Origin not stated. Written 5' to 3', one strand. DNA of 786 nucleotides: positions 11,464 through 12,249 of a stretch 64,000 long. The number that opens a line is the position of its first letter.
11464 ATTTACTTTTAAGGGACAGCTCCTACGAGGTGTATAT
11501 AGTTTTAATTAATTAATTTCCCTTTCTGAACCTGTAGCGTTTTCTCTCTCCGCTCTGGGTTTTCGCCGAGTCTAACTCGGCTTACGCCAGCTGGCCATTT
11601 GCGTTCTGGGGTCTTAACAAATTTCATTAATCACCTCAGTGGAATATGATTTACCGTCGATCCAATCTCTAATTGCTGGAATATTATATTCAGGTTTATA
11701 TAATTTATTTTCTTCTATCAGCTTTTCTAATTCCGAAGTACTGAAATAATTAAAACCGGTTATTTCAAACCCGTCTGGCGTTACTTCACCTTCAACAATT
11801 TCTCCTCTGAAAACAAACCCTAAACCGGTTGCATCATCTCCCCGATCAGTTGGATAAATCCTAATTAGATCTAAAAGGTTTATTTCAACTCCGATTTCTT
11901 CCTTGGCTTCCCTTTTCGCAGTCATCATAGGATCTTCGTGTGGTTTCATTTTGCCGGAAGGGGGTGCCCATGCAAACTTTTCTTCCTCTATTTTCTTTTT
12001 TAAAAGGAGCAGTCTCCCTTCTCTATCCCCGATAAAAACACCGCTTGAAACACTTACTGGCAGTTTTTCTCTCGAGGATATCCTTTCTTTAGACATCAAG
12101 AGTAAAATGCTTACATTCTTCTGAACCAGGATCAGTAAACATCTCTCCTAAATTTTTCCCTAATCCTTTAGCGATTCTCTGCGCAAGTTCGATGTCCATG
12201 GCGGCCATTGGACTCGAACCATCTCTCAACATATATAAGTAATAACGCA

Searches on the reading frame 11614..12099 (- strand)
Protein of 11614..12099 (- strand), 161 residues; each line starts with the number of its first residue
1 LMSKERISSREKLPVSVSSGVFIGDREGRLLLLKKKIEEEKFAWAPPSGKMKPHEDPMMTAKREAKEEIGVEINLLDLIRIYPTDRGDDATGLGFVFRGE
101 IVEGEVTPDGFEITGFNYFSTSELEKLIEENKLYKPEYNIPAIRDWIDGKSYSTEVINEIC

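Call 11: search_protein_families(library=pfam, proteins=[window:11614-12099:-], max_evalue=0.001)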
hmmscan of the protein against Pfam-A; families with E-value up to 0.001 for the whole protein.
window:11614-12099:- (161 aa): 1 family
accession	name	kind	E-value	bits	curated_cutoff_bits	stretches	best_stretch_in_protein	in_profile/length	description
PF00293.34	NUDIX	-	2e-15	57.4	21.1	1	18-127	5-120/134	NUDIX domain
